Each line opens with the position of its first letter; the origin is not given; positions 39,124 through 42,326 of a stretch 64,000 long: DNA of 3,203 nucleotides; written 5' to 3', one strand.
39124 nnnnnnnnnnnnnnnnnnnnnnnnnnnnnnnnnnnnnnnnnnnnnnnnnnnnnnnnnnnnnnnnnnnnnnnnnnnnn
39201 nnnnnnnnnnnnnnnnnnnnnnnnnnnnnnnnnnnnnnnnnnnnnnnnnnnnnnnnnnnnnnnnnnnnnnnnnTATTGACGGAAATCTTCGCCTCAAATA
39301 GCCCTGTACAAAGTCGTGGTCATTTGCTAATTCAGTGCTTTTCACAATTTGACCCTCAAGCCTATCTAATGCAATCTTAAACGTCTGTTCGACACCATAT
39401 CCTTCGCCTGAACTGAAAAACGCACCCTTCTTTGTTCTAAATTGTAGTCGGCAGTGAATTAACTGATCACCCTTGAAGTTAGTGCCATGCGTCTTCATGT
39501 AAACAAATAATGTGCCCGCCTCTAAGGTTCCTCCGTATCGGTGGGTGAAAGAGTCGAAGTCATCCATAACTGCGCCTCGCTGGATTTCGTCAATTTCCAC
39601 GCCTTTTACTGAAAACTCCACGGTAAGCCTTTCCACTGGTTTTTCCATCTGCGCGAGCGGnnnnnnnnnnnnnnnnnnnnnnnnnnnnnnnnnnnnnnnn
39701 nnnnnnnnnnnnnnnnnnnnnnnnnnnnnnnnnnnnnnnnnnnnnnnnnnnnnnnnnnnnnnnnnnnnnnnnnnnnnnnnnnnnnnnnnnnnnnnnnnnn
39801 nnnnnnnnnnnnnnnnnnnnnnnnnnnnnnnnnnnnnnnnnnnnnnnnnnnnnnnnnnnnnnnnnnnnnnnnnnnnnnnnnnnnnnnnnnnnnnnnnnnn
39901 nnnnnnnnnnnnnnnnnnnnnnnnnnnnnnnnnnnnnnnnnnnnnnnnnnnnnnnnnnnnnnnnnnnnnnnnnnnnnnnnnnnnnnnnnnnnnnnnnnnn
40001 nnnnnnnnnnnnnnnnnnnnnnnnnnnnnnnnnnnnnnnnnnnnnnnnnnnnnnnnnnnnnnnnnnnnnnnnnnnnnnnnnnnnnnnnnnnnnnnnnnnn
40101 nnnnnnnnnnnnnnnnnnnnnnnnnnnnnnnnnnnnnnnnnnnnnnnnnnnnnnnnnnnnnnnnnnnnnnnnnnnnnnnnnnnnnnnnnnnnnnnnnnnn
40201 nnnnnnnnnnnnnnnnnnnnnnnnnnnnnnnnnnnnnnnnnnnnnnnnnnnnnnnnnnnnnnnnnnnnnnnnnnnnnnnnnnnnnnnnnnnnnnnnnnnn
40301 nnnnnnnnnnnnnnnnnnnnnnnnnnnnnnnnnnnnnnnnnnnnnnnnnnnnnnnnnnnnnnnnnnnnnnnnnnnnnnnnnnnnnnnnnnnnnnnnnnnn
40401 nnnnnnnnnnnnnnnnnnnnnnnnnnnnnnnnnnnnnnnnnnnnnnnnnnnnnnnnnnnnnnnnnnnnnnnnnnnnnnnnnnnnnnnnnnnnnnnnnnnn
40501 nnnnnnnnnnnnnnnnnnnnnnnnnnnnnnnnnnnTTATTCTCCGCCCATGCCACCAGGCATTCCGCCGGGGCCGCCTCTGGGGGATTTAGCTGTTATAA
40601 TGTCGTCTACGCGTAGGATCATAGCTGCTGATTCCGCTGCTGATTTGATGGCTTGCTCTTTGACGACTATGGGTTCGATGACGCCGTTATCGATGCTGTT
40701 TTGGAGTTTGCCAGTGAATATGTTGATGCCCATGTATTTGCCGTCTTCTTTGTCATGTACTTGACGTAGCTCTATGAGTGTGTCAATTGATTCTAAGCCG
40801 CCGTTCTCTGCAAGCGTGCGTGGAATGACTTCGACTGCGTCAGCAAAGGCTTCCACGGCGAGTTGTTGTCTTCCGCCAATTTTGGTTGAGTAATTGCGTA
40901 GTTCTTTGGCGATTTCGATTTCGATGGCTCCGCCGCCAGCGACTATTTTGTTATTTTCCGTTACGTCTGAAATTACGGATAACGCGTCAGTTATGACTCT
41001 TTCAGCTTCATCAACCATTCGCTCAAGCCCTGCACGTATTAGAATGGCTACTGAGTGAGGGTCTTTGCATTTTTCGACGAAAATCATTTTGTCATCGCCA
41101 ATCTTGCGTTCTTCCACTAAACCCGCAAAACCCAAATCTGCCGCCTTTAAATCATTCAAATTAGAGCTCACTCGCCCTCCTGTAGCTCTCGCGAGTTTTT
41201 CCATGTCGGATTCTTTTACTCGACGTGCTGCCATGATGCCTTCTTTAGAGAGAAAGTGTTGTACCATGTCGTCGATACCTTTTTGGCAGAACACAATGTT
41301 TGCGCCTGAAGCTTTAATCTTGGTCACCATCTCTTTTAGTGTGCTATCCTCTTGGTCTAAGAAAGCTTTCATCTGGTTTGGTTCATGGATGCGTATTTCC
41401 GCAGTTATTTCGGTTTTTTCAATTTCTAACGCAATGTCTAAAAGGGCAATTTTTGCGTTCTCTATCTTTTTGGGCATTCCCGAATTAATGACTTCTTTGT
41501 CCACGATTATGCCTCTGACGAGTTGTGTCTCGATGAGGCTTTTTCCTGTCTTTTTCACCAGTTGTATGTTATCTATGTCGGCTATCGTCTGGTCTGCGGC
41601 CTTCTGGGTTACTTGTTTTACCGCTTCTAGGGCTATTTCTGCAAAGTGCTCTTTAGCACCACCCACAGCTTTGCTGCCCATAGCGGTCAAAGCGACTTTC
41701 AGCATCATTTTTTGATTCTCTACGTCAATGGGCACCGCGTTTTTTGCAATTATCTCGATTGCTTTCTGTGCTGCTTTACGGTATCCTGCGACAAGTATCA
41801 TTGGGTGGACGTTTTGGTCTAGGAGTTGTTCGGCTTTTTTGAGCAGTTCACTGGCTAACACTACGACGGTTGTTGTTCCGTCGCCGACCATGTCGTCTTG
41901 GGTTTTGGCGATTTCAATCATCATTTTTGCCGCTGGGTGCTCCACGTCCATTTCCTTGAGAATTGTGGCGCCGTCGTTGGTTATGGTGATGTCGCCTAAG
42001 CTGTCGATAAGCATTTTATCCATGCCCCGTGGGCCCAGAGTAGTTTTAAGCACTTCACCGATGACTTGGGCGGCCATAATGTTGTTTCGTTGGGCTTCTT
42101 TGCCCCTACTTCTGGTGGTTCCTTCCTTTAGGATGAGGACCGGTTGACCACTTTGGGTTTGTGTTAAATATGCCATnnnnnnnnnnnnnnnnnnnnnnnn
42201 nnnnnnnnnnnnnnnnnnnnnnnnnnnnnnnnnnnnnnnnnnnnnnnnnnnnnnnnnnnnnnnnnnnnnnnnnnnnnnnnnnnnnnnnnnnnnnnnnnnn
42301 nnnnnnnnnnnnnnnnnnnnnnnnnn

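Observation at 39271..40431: Four CBS domains fused to an HPF/RaiA-like ribosome-hibernation domain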

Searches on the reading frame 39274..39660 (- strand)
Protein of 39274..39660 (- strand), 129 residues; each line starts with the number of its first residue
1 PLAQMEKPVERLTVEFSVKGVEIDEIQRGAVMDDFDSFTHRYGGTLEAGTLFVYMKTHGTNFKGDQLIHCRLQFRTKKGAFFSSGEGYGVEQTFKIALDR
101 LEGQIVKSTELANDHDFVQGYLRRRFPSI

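Call 3: search_protein_families(library=pfam, proteins=[window:39274-39660:-], max_evalue=10)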
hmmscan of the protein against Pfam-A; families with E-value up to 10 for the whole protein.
seq(129 aa): 0 families

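Call 4: search_protein_families(library=ncbifam, proteins=[window:39274-39660:-], max_evalue=10)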
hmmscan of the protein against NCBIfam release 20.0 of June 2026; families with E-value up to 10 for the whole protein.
seq(129 aa): 0 families

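Call 40: search_protein_representatives(protein=window:39274-39648:-)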
Query: 125 residues. Proteins with E-value up to 0.001 (for the whole library): 79; up to 1e-10: 25; up to 1e-30: 7. The best 79 are listed.
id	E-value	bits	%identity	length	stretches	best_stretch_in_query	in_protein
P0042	8.2e-62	222.9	81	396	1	1-123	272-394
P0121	3.7e-50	185.3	71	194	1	1-123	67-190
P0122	9.6e-48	177.5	67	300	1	1-123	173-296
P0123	3.0e-44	166.2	64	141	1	2-123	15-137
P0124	2.6e-38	147.0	65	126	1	5-100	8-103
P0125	5.7e-36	139.4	72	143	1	10-101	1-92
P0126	1.3e-31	125.3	68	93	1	28-114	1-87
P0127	1.1e-30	122.4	53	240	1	6-120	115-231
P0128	3.3e-30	120.9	48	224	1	5-123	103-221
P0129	4.4e-27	110.8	49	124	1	6-120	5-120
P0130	2.0e-23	99.0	50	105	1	21-118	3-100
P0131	4.3e-23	97.9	49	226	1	6-110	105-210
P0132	2.7e-22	95.3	56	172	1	5-89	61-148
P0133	6.3e-22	94.1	51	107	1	28-118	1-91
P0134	1.4e-18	83.4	53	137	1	43-123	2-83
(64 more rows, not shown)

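Call 43: search_solved_structures(query=A2, max_evalue=10, show_alignments=0)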
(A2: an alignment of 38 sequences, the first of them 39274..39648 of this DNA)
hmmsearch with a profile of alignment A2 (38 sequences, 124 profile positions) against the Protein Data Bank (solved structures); distinct sequences matched with E-value up to 10: 12.
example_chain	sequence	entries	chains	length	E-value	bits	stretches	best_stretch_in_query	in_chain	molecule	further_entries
9sr9_H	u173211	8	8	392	3.6e-29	104.1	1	3-121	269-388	Dehydrogenase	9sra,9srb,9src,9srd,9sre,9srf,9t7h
9l96_a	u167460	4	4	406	8.9e-19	70.5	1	9-115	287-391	CBS domain-containing protein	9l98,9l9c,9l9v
4v8h_AX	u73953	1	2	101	0.0043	19.8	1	10-114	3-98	Probable sigma(54) modulation protein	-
9t0z_9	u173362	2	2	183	0.0073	19.1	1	35-113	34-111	Ribosome hibernation promoting factor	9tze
7m4z_v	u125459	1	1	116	0.0091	18.8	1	26-114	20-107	Ribosomal subunit interface protein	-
6h4n_x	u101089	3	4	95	0.011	18.5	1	10-111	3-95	Ribosome hibernation promoting factor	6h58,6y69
2rql_A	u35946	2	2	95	0.013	18.2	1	10-111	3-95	Probable sigma-54 modulation protein | Ribosome hibernation promoting factor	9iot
2zdi_C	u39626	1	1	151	0.2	14.4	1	74-115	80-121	Prefoldin subunit alpha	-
7qep_C7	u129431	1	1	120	0.32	13.8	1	33-61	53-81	40S ribosomal protein S17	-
7kft_B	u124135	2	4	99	0.49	13.2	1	21-63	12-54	Cas2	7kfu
12dq_1y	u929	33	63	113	0.51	13.1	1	69-115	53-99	Ribosome-associated inhibitor A | Protein yfiA | Protein Y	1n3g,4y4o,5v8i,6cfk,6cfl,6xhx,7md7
5zep_x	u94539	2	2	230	1.1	12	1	4-111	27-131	Ribosome hibernation promoting factor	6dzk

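Call 44: search_protein_families(library=pfam, alignment_id=A2, max_evalue=1)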
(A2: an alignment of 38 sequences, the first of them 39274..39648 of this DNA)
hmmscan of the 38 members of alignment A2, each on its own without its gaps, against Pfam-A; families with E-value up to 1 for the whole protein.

A. member 1, window:39274-39648:- (125 aa): 0 families

B. families by the number of members that match (of 38 scanned): 31 families (the first 25 are shown)
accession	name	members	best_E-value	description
PF02482.25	Ribosomal_S30AE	26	1.3e-07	Sigma 54 modulation protein / S30EA ribosomal protein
PF22302.1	DUF6968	2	0.001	Domain of unknown function (DUF6968)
PF23937.1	DUF7272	2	0.0029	Family of unknown function (DUF7272)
PF14189.11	DUF4312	1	0.0051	Domain of unknown function (DUF4312)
PF21100.3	MCM_C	1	0.02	MCM protein C-terminal winged helix-turn-helix domain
PF18024.7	HTH_50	1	0.031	Helix-turn-helix domain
PF10400.15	Vir_act_alpha_C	1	0.033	Virulence activator alpha C-term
PF23763.2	Beta-barrel_GLAA-B_I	1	0.039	GLAA-B beta-barrel domain I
PF03461.20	TRCF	1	0.044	TRCF domain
PF16266.10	DUF4919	1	0.044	Domain of unknown function (DUF4919)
PF19538.4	DUF6062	1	0.045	Family of unknown function (DUF6062)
PF09186.17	DUF1949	1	0.048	Domain of unknown function (DUF1949)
PF01863.23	YgjP-like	1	0.049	YgjP-like, metallopeptidase domain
PF18249.6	Ca_bind_SSO6904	1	0.05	Calcium binding protein SSO6904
PF22147.1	AcrIC5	1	0.051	Anti-CRISPR protein AcrIC5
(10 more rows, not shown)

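Call 53: predict_structure(alignment_id=A2)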
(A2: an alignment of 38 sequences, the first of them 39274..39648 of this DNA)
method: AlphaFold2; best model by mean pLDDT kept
length: 125 residues; sequences in the alignment: 38
mean_pLDDT: 92.1   pTM: 0.83
mean pLDDT of the five models: 92.1, 91.6, 91.2, 90.8, 88.0
residues with pLDDT >= 90: 92; 70-90: 31; 50-70: 2; < 50: 0
segments of 3 or more residues with pLDDT < 50: none
pLDDT, mean of each block of 10 residues (from residue 1): 82 96 96 93 95 95 98 96 97 97 83 84 79
secondary structure, 60 per line:
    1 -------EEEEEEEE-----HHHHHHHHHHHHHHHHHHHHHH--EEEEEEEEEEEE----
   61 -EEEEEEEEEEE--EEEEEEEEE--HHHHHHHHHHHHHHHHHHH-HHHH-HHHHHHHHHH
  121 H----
elements in order: E8-15 H21-42 E45-56 E62-72 E75-83 H86-104 H106-109 H111-121

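Call 55: fold_search(model_id=the predicted structure, library=pdb)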
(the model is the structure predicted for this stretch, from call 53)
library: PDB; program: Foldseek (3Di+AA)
matches with E <= 10: 953; with E <= 0.001: 26
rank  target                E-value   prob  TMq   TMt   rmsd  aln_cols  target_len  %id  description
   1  5x8r_y                3.1e-06  1.00  0.67  0.77   3.9       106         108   14  Structure of the 30S small subunit of chloroplast ribosome from spinach (released 2017-06-07)
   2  6eri_BV               6.3e-06  1.00  0.64  0.74   3.6       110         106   15  Structure of the chloroplast ribosome with chl-RRF and hibernation-promoting factor (released 2018-04-18)
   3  8uu4_w                7.7e-06  1.00  0.66  0.79   2.5       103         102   16  Cryo-EM structure of the Listeria innocua 70S ribosome in complex with HPF (structure I-A) (released 2024-02-28)
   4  8uu7_w                8.8e-06  1.00  0.62  0.75   3.0       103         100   16  Cryo-EM structure of the Listeria innocua 70S ribosome in complex with HflXr, HPF, and E-site tRNA (structure II-B) (released 2024-02-28)
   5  5mmj_y                1.5e-05  1.00  0.67  0.71   4.8       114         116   15  Structure of the small subunit of the chloroplast ribosome (released 2017-01-11)
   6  28lu_y                3.4e-05  1.00  0.62  0.55  11.2       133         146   13  Structure of the Chlamydomonas reinhardtii chlororibosome with factor pY (released 2026-04-01)
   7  4hei_A                5.1e-05  1.00  0.65  0.86   1.7        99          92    9  2A X-RAY STRUCTURE OF HPF from VIBRIO CHOLERAE (released 2012-10-24)
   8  5zep_x                9.1e-05  1.00  0.60  0.73   2.8        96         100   20  M. smegmatis hibernating state 70S ribosome structure (released 2018-09-26)
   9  2rql_MODEL_1_A        1.0e-04  1.00  0.64  0.81   2.6       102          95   18  Solution structure of the E. coli ribosome hibernation promoting factor HPF (released 2010-02-02)
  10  6h4n_x                1.1e-04  1.00  0.61  0.78   3.4       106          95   18  Structure of a hibernating 100S ribosome reveals an inactive conformation of the ribosomal protein S1 - 70S Hibernatin (released 2018-09-05)
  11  4y4o_2y               1.3e-04  1.00  0.56  0.70   4.1       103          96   14  Crystal structure of the Thermus thermophilus 70S ribosome with rRNA modifications and bound to protein Y (YfiA) at 2 (released 2015-03-18)
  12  8rd8_D                1.3e-04  1.00  0.65  0.76   2.9       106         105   15  Cryo-EM structure of P. urativorans 70S ribosome in complex with hibernation factors Balon and RaiA (structure 1). (released 2024-02-21)
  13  5ngm_Av               1.4e-04  1.00  0.60  0.48   3.7       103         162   14  2.9S structure of the 70S ribosome composing the S. aureus 100S complex (released 2017-10-04)
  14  6qbz_MODEL_1_A        1.4e-04  1.00  0.56  0.62   7.2       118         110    9  Solution structure of the N-terminal domain of the Staphylococcus aureus Hibernation Promoting Factor (released 2019-06-19)
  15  1n3g_MODEL_1_A        1.5e-04  1.00  0.55  0.60   2.6        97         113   16  Solution structure of the ribosome-associated cold shock response protein Yfia of Escherichia coli (released 2003-01-28)
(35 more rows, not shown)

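Call 63: fold_search(model_id=the predicted structure, library=viral)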
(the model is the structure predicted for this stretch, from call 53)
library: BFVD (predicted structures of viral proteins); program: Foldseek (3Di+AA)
matches with E <= 10: 1132; with E <= 0.001: 6
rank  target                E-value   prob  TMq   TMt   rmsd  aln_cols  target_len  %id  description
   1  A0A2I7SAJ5            3.3e-06  1.00  0.65  0.64   8.7       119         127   18  (no name in the UniProt tables at hand)
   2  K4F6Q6                4.2e-05  1.00  0.58  0.64   4.1       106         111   11  Sigma 54 modulation protein/ribosomal protein S30EA [Cronobacter phage vB_CsaM_GAP32]
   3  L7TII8                1.2e-04  1.00  0.54  0.60   6.7       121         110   12  Ribosomal subunit interface protein [Escherichia phage PBECO4]
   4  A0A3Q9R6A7            2.4e-04  1.00  0.55  0.63   5.4       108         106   13  (no name in the UniProt tables at hand)
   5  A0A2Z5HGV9            3.1e-04  1.00  0.52  0.76   3.0        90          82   11  (no name in the UniProt tables at hand)
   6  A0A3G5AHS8            8.8e-04  1.00  0.49  0.35  11.4       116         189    9  Uncharacterized protein [Solivirus sp.]
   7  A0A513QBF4            1.8e-03  1.00  0.40  0.31   5.7        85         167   18  NSP3 (Fragment) [Porcine rotavirus C]
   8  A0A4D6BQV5            7.5e-03  0.99  0.41  0.17   8.6       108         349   12  (no name in the UniProt tables at hand)
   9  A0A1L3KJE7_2          8.5e-03  0.85  0.36  0.05   8.9       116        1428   16  (no name in the UniProt tables at hand)
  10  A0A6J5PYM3            8.5e-03  0.80  0.26  0.11   8.3        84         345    8  Uncharacterized protein [uncultured Caudovirales phage]
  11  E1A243                1.1e-02  0.69  0.27  0.28  11.0       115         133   10  Uncharacterized protein [Aeromonas phage phiAS5]
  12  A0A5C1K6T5            1.3e-02  0.77  0.31  0.39   5.7        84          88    6  Uncharacterized protein [Pseudomonas phage Zuri]
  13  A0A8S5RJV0            1.3e-02  0.44  0.25  0.25  13.4       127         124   10  Uncharacterized protein [virus sp. ctDJ83]
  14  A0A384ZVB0            1.4e-02  1.00  0.45  0.35   6.3        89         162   10  (no name in the UniProt tables at hand)
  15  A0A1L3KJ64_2          1.4e-02  0.99  0.50  0.05  10.9       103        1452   13  (no name in the UniProt tables at hand)
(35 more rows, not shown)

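Call 71: search_solved_structures(query=A2, max_evalue=0.02, show_alignments=5)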
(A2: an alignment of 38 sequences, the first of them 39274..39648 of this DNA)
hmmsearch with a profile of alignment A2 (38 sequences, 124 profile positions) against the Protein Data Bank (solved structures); distinct sequences matched with E-value up to 0.02: 7.
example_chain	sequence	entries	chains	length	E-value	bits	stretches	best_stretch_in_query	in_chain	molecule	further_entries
9sr9_H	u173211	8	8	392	3.6e-29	104.1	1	3-121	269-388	Dehydrogenase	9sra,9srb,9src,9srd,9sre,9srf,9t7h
9l96_a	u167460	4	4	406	8.9e-19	70.5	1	9-115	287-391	CBS domain-containing protein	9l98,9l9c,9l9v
4v8h_AX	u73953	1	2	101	0.0043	19.8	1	10-114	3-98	Probable sigma(54) modulation protein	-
9t0z_9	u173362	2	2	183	0.0073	19.1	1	35-113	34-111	Ribosome hibernation promoting factor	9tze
7m4z_v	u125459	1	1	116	0.0091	18.8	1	26-114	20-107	Ribosomal subunit interface protein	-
6h4n_x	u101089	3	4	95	0.011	18.5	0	10-111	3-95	Ribosome hibernation promoting factor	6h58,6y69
2rql_A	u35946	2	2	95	0.013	18.2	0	10-111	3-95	Probable sigma-54 modulation protein | Ribosome hibernation promoting factor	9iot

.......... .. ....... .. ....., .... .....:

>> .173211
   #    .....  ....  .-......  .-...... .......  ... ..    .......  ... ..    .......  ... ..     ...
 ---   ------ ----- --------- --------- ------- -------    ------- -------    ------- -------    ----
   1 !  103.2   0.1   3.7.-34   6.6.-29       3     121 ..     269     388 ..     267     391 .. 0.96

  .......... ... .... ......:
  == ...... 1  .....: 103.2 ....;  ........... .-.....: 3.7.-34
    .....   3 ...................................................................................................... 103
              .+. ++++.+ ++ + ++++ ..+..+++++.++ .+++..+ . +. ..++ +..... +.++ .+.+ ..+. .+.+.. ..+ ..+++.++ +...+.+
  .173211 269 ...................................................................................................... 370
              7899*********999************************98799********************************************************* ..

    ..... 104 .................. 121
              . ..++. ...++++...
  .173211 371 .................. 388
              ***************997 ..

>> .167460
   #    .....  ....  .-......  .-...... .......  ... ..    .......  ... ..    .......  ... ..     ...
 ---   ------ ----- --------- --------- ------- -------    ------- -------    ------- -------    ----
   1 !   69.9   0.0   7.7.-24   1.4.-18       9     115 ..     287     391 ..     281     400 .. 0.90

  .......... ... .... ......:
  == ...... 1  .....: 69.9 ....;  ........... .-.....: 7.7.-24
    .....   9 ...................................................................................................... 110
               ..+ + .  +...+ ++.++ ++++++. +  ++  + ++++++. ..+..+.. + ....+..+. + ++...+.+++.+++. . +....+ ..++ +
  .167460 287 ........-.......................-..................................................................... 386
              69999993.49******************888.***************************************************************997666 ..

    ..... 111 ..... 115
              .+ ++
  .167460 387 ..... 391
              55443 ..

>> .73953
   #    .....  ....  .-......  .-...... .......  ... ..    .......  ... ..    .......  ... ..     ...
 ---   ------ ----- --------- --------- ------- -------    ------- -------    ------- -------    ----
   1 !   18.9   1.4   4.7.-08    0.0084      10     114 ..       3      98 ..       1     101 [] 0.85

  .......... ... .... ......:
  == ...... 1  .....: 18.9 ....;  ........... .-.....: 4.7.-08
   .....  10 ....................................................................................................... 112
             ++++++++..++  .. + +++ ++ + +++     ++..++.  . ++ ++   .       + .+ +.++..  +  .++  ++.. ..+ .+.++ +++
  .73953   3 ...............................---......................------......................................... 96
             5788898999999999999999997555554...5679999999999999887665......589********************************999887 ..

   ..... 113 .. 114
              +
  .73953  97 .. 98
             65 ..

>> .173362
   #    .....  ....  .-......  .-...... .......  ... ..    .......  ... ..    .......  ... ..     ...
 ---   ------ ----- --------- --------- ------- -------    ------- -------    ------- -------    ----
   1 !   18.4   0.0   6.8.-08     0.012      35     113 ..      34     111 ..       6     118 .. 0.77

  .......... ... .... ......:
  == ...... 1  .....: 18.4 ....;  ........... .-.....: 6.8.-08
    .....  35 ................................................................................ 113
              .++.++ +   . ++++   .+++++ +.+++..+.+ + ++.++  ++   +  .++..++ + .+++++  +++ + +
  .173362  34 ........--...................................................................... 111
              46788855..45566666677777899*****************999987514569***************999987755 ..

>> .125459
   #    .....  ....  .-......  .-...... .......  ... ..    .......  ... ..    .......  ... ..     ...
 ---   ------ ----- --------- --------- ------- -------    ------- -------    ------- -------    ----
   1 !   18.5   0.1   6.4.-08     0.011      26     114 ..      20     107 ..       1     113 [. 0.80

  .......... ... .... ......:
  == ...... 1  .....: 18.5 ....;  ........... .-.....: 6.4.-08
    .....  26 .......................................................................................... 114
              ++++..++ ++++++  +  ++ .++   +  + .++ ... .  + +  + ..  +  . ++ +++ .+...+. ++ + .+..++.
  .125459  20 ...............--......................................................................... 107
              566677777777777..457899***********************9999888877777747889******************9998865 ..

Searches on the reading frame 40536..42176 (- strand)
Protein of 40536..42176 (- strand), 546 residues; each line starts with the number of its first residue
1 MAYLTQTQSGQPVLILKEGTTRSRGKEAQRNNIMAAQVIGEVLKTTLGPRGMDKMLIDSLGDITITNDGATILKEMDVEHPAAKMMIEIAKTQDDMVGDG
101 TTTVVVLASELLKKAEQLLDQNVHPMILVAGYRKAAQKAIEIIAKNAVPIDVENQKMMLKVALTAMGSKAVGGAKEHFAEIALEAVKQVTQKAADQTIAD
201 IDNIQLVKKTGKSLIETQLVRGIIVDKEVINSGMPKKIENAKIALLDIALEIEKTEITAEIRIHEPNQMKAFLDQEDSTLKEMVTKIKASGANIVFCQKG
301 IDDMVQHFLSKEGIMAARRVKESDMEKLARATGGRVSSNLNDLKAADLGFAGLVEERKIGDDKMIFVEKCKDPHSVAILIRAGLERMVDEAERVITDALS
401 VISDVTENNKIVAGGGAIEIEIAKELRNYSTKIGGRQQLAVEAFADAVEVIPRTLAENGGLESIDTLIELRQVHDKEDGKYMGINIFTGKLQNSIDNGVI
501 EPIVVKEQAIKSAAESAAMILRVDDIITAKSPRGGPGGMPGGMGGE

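Call 17: search_protein_families(library=pfam, proteins=[window:40536-42176:-], max_evalue=0.01)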
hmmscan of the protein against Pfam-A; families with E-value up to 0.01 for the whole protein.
window:40536-42176:- (546 aa): 1 family
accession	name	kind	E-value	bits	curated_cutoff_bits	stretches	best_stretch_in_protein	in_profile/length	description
PF00118.29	Cpn60_TCP1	-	3.7e-178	593.7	34.3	1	40-530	2-489/490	TCP-1/cpn60 chaperonin family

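Call 80: search_protein_families(library=ncbifam, proteins=[window:40536-42176:-], max_evalue=0.0001)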
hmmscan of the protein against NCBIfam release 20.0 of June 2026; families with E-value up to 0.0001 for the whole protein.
window:40536-42176:- (546 aa): 18 families
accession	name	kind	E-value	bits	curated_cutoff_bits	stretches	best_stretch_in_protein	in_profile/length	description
NF041083.2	thermosome_beta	equivalog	2.5e-238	792.3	400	1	11-530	1-520/520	thermosome subunit beta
NF041082.2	thermosome_alpha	equivalog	1.5e-228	759.8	450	1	11-530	1-519/519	thermosome subunit alpha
TIGR02339.1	thermosome_arch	subfamily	2.7e-224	745.7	671.1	1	12-530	1-521/521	thermosome subunit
TIGR02344.1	chap_CCT_gamma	equivalog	5.8e-146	487.1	553.45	1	12-528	1-521/526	T-complex protein 1 subunit gamma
TIGR02340.1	chap_CCT_alpha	equivalog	2.7e-142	475.2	800.2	1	21-530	6-530/536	T-complex protein 1 subunit alpha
TIGR02345.1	chap_CCT_eta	equivalog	7.9e-140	466.6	669.2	1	11-530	2-521/523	T-complex protein 1 subunit eta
TIGR02343.1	chap_CCT_epsi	equivalog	5.2e-137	457.7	710.5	1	5-528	3-530/532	T-complex protein 1 subunit epsilon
TIGR02342.1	chap_CCT_delta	equivalog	7.8e-130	433.8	695.35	1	22-529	4-516/517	T-complex protein 1 subunit delta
TIGR02347.1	chap_CCT_zeta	equivalog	1.5e-112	376.8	587.15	1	16-529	5-525/531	T-complex protein 1 subunit zeta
TIGR02341.1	chap_CCT_beta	equivalog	4.8e-107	358.7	522.15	1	15-530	2-515/519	T-complex protein 1 subunit beta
TIGR02346.1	chap_CCT_theta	equivalog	3e-103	346.1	455.9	1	15-536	5-525/531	T-complex protein 1 subunit theta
NF009487.0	PRK12849.1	subfamily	2.7e-32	111.7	352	2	37-189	20-176/543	chaperonin GroEL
NF000592.1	PRK00013.1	subfamily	1e-28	100.2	397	2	26-184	8-170/524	chaperonin GroEL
TIGR02348.1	GroEL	equivalog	3.3e-27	95.2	582.1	2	34-243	16-218/526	chaperonin GroEL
NF009488.0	PRK12850.1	subfamily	3.7e-27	95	475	2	34-174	18-161/544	chaperonin GroEL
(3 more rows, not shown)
